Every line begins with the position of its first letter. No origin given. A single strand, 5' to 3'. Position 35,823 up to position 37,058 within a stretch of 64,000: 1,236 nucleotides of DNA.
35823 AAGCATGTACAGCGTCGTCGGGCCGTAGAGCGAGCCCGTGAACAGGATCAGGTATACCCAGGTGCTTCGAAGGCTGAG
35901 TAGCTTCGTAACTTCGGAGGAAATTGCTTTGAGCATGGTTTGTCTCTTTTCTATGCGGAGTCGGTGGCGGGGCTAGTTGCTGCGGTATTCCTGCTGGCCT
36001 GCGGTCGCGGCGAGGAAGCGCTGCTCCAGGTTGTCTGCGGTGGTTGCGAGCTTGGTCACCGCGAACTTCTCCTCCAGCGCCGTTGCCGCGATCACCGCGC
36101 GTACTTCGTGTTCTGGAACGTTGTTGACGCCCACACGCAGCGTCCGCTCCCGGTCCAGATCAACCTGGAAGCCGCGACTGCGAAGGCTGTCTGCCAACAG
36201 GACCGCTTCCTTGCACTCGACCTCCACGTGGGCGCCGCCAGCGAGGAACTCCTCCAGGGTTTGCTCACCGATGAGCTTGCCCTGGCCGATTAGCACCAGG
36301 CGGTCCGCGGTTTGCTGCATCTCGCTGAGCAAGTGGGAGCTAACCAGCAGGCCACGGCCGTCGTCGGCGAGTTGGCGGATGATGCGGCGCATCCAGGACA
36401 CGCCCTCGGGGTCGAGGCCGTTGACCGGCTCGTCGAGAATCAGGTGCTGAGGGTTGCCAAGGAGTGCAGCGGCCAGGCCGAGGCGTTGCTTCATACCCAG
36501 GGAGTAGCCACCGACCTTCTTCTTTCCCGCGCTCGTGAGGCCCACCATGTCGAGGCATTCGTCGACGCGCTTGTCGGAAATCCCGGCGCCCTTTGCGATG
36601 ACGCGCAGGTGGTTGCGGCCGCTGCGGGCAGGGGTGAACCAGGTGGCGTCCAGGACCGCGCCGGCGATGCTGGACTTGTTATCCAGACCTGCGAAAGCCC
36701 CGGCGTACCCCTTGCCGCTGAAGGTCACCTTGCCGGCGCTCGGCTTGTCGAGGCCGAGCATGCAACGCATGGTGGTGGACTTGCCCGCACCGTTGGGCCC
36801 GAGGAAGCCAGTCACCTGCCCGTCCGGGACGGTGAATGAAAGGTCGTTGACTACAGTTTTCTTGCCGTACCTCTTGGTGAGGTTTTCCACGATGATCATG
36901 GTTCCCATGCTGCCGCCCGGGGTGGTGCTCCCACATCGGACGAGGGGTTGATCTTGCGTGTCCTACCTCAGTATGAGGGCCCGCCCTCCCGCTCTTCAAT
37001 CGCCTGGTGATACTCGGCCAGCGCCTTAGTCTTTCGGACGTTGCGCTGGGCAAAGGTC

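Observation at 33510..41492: Accessory block inserted into conserved synteny: TCS + selfish HNH + duplicated ABC-2 exporter pairs + SDR + low-GC orphan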

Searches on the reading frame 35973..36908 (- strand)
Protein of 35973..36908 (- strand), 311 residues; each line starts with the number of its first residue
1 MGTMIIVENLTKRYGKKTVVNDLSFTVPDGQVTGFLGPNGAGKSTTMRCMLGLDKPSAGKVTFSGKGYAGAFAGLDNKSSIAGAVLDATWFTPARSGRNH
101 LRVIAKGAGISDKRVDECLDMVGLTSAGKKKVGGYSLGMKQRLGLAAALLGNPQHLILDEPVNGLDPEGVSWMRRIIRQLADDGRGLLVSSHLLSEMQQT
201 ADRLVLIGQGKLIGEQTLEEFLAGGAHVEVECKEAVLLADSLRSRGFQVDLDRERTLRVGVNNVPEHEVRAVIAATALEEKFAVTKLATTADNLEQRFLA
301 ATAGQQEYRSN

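Call 3: search_protein_families(library=pfam, proteins=[window:35973-36908:-])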
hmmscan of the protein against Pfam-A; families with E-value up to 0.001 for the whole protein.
window:35973-36908:- (311 aa): 2 families
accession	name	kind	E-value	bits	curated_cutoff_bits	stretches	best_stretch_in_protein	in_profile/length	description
PF00005.33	ABC_tran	-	1.5e-25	90.8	25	1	20-163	1-137/137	ABC transporter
PF13304.12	AAA_21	-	2.2e-12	48.1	27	1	134-192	237-298/304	AAA domain, putative AbiEii toxin, Type IV TA system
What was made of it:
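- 35973..36899 (-): ABC ATPase 1 (308 aa from the conserved ATGATCA start). Pfam ABC_tran (call 3).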

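Call 8: search_protein_families(library=ncbifam, proteins=[window:35973-36908:-], max_evalue=0.01)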
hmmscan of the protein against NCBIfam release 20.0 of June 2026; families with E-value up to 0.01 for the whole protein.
window:35973-36908:- (311 aa): 189 families (the best 25 are shown)
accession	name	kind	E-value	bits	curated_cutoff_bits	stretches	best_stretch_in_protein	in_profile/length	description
TIGR03740.1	galliderm_ABC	subfamily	3.2e-56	190.5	309.75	1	7-218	3-208/223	lantibiotic protection ABC transporter ATP-binding subunit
TIGR03522.1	GldA_ABC_ATP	equivalog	2.8e-49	168.2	402.6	1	5-298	3-297/301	gliding motility-associated ABC transporter ATP-binding subunit GldA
TIGR01188.1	drrA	subfamily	2.6e-47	161.6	312.45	1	12-302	1-301/302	daunorubicin resistance ABC transporter, ATP-binding protein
NF010060.0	PRK13537.1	equivalog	7.7e-41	140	521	1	4-263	15-277/314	nodulation factor ABC transporter ATP-binding protein NodI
TIGR01288.1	nodI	equivalog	2.6e-37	128.4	424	1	7-218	7-219/303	nodulation factor ABC transporter ATP-binding protein NodI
NF010059.0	PRK13536.1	equivalog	1.5e-36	125.9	549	1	5-220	44-260/342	nodulation factor ABC transporter ATP-binding protein NodI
TIGR04406.1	LPS_export_lptB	equivalog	1.1e-34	119.8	240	1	5-223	2-224/239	LPS export ABC transporter ATP-binding protein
NF047568.1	PSM_export_PmtC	equivalog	1.2e-33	116.8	375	1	7-230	3-217/290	phenol-soluble modulin export ABC transporter ATP-binding protein PmtC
NF033858.1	ABC2_perm_RbbA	equivalog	9.9e-33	113.1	1050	1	4-223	266-486/909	ribosome-associated ATPase/putative transporter RbbA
TIGR03864.1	PQQ_ABC_ATP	hypoth_equivalog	7.6e-32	110.6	302.25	1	5-221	2-219/236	ABC transporter, ATP-binding subunit, PQQ-dependent alcohol dehydrogenase system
TIGR00968.1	3a0106s01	subfamily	5.5e-31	107.9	342.75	1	5-219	1-216/237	sulfate ABC transporter ATP-binding protein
TIGR03873.1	F420-0_ABC_ATP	hypoth_equivalog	1.5e-29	103.1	372.4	1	7-222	4-225/256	putative F420-0 ABC transporter ATP-binding protein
TIGR04521.1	ECF_ATPase_2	equivalog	2.5e-29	102.3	330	2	112-250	121-264/279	energy-coupling factor transporter ATPase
TIGR01166.1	cbiO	subfamily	3e-29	101.8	211.8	1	17-192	5-185/190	cobalt ABC transporter, ATP-binding protein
TIGR03410.1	urea_trans_UrtE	equivalog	4.3e-29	101.6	285.8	1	7-220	3-218/230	urea ABC transporter ATP-binding subunit UrtE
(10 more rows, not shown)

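Call 19: find_homologous_proteins(query=window:35973-36908:-, max_evalue=1e-30)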
Query window:35973-36908:- (311 aa): 7998 proteins with E <= 1e-30 among 8000 candidates; the best 120 are listed.
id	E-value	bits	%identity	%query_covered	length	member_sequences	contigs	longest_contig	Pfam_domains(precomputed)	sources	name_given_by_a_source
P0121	1.2e-191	654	96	100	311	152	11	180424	PF00005.34,PF13304.13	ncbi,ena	-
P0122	5.1e-150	517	78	99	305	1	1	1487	PF00005.34,PF13304.13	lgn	-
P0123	1.7e-138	479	71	99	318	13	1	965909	PF00005.34,PF13304.13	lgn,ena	-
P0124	3.4e-137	475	71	99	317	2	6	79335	PF00005.34,PF13304.13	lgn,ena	-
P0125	3.5e-137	475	71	98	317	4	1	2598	PF00005.34,PF13304.13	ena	-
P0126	9.7e-137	473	71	99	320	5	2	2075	PF00005.34,PF13304.13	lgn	-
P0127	1.4e-136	473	71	99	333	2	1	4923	PF00005.34,PF13304.13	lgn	-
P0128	2.8e-136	472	69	100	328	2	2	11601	PF00005.34,PF13304.13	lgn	-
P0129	3.4e-135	468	69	99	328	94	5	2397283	PF00005.34,PF13304.13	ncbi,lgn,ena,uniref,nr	ncbi:ABC transporter ATP-binding protein [Corynebacterium urealyticum]|uniref:ABC transporter ATP-bi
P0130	6.5e-135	467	69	100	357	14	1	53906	PF00005.34,PF13304.13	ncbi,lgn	-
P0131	6.5e-134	464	68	100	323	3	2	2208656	PF00005.34,PF13304.13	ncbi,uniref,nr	ncbi:ATP-binding cassette domain-containing protein [Corynebacterium sp. 4HC-13]|uniref:ATP-binding 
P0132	6.8e-134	464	70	99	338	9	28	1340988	PF00005.34,PF13304.13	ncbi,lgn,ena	-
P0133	7.0e-134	464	70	99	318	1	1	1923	PF00005.34,PF13304.13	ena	-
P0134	1.7e-132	459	69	99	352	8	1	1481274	PF00005.34,PF13304.13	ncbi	-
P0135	4.9e-132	458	70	99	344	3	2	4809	PF00005.34,PF13304.13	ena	-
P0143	5.5e-125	435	66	100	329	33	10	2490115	PF00005.34,PF13304.13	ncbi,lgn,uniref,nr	ncbi:ABC transporter ATP-binding protein [Corynebacterium ulcerans]|uniref:ABC transporter ATP-bindi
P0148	1.1e-121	424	65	98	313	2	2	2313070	PF00005.34,PF13304.13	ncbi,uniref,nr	ncbi:ABC transporter ATP-binding protein [Corynebacterium heidelbergense]|uniref:ABC transporter ATP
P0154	3.8e-119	416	65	99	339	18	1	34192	PF00005.34,PF13304.13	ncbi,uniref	ncbi:ATP-binding cassette domain-containing protein [Corynebacterium bovis]|uniref:ATP-binding casse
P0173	2.8e-113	396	63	99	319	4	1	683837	PF00005.34,PF13304.13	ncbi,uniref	ncbi:ABC transporter ATP-binding protein [Corynebacterium glyciniphilum]|uniref:ABC transporter ATP-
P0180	4.1e-112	393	61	99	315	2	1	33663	PF00005.34,PF13304.13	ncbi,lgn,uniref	ncbi:ABC transporter ATP-binding protein [Dietzia sp.]|uniref:ABC transporter ATP-binding protein n=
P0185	1.2e-111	391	60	100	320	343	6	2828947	PF00005.34,PF13304.13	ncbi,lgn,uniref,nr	ncbi:ABC transporter ATP-binding protein [Corynebacterium amycolatum]|uniref:ABC transporter ATP-bin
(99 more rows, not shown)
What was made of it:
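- Tried and rejected: The better-conserved ATPase was used instead (call 19).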

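Call 20: find_encoding_contigs(protein=P0129, flank=10000, max_places=1)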
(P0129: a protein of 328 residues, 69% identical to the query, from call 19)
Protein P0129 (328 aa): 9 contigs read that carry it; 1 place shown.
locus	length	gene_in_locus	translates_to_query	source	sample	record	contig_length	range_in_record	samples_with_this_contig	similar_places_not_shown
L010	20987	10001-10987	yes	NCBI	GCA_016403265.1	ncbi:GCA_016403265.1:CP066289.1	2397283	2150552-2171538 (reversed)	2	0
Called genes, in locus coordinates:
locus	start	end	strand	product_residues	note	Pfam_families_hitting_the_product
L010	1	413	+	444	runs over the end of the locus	PF22660:RS_preATP-grasp-like, PF02222:ATP-grasp, PF17769:PurK_C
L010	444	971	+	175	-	PF00731:AIRC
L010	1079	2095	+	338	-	PF04055:Radical_SAM, PF06968:BATS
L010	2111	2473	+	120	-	PF26519:BsaP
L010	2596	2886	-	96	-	-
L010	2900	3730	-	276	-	PF00528:BPD_transp_1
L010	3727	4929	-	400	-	PF00528:BPD_transp_1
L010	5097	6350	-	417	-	PF01547:SBP_bac_1, PF13416:SBP_bac_8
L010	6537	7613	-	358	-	PF00005:ABC_tran, PF13304:AAA_21 (faint), PF17912:OB_MalK (faint), PF08402:TOBE_2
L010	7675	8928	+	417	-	PF07730:HisKA_3, PF02518:HATPase_c (weak)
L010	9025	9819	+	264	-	PF00072:Response_reg, PF08281:Sigma70_r4_2 (weak), PF00196:GerE, PF13412:HTH_24 (weak)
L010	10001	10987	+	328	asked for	PF00005:ABC_tran, PF13304:AAA_21 (weak)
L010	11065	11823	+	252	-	PF10920:DUF2705 (faint)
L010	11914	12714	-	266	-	PF00501:AMP-binding (faint)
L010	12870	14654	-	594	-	PF03816:LytR_cpsA_psr, PF13399:LytR_C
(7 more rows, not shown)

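Call 21: find_encoding_contigs(protein=P0143, flank=10000, max_places=1)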
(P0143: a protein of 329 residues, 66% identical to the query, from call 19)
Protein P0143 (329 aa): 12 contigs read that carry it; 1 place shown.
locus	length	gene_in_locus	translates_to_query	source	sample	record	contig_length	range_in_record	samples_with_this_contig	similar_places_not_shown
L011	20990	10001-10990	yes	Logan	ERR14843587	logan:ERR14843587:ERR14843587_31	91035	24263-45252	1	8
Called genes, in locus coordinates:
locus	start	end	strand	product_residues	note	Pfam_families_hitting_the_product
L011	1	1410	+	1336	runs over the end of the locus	PF04997:RNA_pol_Rpb1_1, PF00623:RNA_pol_Rpb1_2, PF04983:RNA_pol_Rpb1_3, PF05000:RNA_pol_Rpb1_4 (weak), PF04998:RNA_pol_Rpb1_5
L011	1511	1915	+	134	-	PF14119:DUF4288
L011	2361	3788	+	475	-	PF08341:TED, PF18202:TQ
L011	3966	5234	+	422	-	PF07730:HisKA_3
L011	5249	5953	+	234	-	PF00072:Response_reg, PF00196:GerE, PF08281:Sigma70_r4_2 (weak)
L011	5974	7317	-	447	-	PF18948:DUF5692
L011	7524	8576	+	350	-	-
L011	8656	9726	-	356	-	PF18948:DUF5692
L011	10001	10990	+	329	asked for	PF00005:ABC_tran, PF13304:AAA_21 (weak)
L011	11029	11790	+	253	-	-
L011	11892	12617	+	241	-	PF21537:DUF1980_C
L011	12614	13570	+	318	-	PF03773:ArsP_1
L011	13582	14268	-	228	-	PF04055:Radical_SAM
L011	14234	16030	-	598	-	PF13597:NRDD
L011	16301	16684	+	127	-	-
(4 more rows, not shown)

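Call 22: find_encoding_contigs(protein=P0185, flank=10000, max_places=1)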
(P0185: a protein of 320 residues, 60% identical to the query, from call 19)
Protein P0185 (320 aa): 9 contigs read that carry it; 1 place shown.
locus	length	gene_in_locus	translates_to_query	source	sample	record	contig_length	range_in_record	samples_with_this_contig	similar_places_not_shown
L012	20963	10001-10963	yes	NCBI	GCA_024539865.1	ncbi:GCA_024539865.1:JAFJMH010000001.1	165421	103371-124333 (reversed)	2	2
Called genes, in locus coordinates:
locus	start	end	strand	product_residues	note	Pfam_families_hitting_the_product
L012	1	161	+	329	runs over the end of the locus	PF00296:Bac_luciferase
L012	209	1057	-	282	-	PF02515:CoA_transf_3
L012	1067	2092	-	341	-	PF03446:NAD_binding_2 (weak), PF02153:PDH_N, PF20463:PDH_C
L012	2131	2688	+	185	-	PF27101:Rv3753c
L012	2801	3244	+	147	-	PF00383:dCMP_cyt_deam_1, PF14437:MafB19-deam, PF14439:Bd3614-deam (weak)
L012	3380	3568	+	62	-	PF05532:CsbD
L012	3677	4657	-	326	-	PF16654:DAPDH_C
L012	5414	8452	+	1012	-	-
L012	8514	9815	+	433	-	PF01702:TGT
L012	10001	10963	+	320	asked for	PF00005:ABC_tran, PF13304:AAA_21 (faint)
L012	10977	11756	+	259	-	-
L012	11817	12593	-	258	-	PF02592:Vut_1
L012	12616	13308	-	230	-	PF01022:HTH_5, PF12802:MarR_2 (faint), PF12840:HTH_20, PF13412:HTH_24, PF25212:HVO_A0114 (weak), PF01978:TrmB (weak)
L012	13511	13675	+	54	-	-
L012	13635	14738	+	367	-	PF07690:MFS_1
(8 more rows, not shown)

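Call 23: find_encoding_contigs(protein=P0123, flank=10000, max_places=1)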
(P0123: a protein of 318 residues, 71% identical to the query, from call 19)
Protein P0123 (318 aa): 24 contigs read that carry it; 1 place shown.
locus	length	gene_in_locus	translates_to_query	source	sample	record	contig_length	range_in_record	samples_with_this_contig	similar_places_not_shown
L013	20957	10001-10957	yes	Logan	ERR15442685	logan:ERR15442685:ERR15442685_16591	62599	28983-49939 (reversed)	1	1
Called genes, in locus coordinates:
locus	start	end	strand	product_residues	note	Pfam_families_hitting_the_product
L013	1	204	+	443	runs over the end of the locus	PF22660:RS_preATP-grasp-like, PF02222:ATP-grasp, PF17769:PurK_C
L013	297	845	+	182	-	PF00731:AIRC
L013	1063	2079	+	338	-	PF02698:DUF218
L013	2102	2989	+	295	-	PF00106:adh_short, PF08659:KR (weak), PF13561:adh_short_C2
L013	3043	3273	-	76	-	-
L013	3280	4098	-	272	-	PF00528:BPD_transp_1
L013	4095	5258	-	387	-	PF00528:BPD_transp_1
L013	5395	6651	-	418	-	PF01547:SBP_bac_1, PF13416:SBP_bac_8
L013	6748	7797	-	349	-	PF00005:ABC_tran, PF13304:AAA_21 (faint), PF17912:OB_MalK (faint), PF08402:TOBE_2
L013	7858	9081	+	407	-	PF07730:HisKA_3, PF02518:HATPase_c (faint)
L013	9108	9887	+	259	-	PF00072:Response_reg, PF08281:Sigma70_r4_2 (weak), PF00196:GerE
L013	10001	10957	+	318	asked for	PF00005:ABC_tran, PF13304:AAA_21 (weak)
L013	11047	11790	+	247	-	PF10920:DUF2705 (weak)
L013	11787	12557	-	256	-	PF00501:AMP-binding (weak)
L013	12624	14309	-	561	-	PF03816:LytR_cpsA_psr, PF13399:LytR_C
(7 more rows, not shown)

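Call 24: find_encoding_contigs(protein=P0132, flank=10000, max_places=1)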
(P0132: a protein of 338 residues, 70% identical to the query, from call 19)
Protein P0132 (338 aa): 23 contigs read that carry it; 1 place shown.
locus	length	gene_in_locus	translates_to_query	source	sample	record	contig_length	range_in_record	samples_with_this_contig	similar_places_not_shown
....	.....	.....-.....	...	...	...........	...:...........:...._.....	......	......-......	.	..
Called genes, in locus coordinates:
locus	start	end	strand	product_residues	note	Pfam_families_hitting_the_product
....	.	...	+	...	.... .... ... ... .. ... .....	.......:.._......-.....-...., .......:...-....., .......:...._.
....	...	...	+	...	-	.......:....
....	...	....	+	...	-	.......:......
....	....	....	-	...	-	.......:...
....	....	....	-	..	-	-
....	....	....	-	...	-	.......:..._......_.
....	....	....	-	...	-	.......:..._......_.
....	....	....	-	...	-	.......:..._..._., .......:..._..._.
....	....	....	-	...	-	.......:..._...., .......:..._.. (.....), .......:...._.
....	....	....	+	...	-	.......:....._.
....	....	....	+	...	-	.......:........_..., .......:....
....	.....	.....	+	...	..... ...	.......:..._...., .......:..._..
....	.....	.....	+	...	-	-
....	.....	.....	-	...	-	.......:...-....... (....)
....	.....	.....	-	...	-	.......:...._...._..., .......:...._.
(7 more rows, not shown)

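Call 25: find_encoding_contigs(protein=P0148, flank=10000, max_places=1)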
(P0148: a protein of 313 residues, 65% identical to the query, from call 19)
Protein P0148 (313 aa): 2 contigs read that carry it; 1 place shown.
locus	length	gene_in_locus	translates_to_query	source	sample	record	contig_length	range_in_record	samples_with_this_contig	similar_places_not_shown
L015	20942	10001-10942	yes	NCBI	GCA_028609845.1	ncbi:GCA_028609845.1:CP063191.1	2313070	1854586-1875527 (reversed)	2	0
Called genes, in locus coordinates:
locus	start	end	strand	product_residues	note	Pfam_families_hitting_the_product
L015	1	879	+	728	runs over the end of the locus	PF12051:DUF3533, PF12698:ABC2_membrane_3, PF01061:ABC2_membrane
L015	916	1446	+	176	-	PF00731:AIRC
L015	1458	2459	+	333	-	PF04055:Radical_SAM, PF06968:BATS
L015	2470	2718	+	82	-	PF26519:BsaP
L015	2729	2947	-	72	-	-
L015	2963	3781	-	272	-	PF00528:BPD_transp_1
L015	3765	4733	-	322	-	PF00528:BPD_transp_1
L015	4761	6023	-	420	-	PF01547:SBP_bac_1, PF13416:SBP_bac_8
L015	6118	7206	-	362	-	PF00005:ABC_tran, PF08402:TOBE_2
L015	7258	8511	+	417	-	PF07730:HisKA_3, PF02518:HATPase_c (weak)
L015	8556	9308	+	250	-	PF00072:Response_reg, PF00196:GerE, PF08281:Sigma70_r4_2 (weak)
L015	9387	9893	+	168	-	-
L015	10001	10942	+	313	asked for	PF00005:ABC_tran, PF13304:AAA_21 (weak)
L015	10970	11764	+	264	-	PF10920:DUF2705 (weak)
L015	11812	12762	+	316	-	PF00005:ABC_tran, PF13304:AAA_21 (weak)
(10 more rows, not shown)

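Call 49: search_solved_structures(query=window:35973-36899:-, max_evalue=1e-20)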
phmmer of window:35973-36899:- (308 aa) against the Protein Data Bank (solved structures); distinct sequences matched with E-value up to 1e-20: 97 (the best 60 are shown).
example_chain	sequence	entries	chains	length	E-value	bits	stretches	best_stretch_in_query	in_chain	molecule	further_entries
7tbz_A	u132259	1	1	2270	2.8e-45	158.3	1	3-212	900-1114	ATP-binding cassette, sub-family A (ABC1), member 1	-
7tby_A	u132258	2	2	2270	2.8e-45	158.3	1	3-212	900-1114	ATP-binding cassette, sub-family A (ABC1), member 1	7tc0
7tdt_A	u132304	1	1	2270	2.8e-45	158.3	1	3-212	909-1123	Phospholipid-transporting ATPase ABCA1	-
5xjy_A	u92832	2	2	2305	2.9e-45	158.2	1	3-212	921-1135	ATP-binding cassette sub-family A member 1 | Phospholipid-transporting ATPase ABCA1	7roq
7tbw_A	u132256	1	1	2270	1.9e-44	155.6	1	3-212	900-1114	ATP-binding cassette, sub-family A (ABC1), member 1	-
8edw_A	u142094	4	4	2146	1.4e-41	146.2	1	2-209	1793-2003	Phospholipid-transporting ATPase ABCA7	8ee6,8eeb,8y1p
8eop_A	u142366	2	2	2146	9.9e-41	143.4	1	2-209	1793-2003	Phospholipid-transporting ATPase ABCA7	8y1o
7lkp_A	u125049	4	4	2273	1.2e-39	139.8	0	6-209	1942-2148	Retinal-specific phospholipid-transporting ATPase ABCA4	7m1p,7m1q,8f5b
7e7i_A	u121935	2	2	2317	1.3e-39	139.7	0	6-209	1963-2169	Retinal-specific phospholipid-transporting ATPase ABCA4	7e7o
7lkz_A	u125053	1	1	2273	8.5e-39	137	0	6-209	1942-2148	Retinal-specific phospholipid-transporting ATPase ABCA4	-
7e7q_A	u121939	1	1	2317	9e-39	136.9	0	6-209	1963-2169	Retinal-specific phospholipid-transporting ATPase ABCA4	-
7o0y_B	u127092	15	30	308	5.1e-37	131.2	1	4-220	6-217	Probable ABC transporter ATP-binding protein NosF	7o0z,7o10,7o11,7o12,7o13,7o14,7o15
7w01_A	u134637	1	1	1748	7.8e-37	130.6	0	2-212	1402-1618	Phospholipid-transporting ATPase ABCA3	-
7o17_B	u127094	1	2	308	1.4e-36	129.8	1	4-220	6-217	Probable ABC transporter ATP-binding protein NosF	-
7qba_B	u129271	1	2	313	1.5e-36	129.7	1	4-220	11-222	Probable ABC transporter ATP-binding protein NosF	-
6xjh_C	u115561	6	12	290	3.8e-32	115.2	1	4-224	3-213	ABC transporter ATP-binding protein | ABC transporter, ATP-binding protein, putative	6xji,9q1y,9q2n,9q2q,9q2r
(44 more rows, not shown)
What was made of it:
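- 35973..36899 (-): Nearest solved NBDs are ABCA1, NosF, PmtC and Rv1218c (call 49).
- Closest known: PmtABCD of Staphylococcus. Same: PmtC is among the nearest solved NBDs (6xjh, call 49).
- Both ATPases resemble NBDs of the ABCA/ABC-2-like exporter class (ABCA1, NosF, PmtC, Rv1218c; call 49).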

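Call 52: find_encoding_contigs(protein=P0154, flank=7000, max_places=1)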
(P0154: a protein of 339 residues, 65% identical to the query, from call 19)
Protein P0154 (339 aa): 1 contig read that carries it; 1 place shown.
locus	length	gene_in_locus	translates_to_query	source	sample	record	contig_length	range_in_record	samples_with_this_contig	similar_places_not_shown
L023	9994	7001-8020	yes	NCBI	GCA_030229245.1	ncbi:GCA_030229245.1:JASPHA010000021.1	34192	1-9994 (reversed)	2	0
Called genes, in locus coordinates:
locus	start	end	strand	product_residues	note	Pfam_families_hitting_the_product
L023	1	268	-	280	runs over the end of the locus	PF00528:BPD_transp_1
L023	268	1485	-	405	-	PF00528:BPD_transp_1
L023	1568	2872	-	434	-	PF01547:SBP_bac_1, PF13416:SBP_bac_8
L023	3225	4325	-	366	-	PF00005:ABC_tran, PF13304:AAA_21 (faint), PF08402:TOBE_2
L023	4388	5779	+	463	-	PF07730:HisKA_3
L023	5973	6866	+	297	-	PF00072:Response_reg, PF00196:GerE, PF08281:Sigma70_r4_2 (weak)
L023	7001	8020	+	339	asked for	PF00005:ABC_tran, PF13304:AAA_21 (weak)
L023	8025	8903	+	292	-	PF10920:DUF2705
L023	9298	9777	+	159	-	PF00188:CAP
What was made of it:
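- C. bovis has the same importer-HK-RR-atp1-permease unit (call 52).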
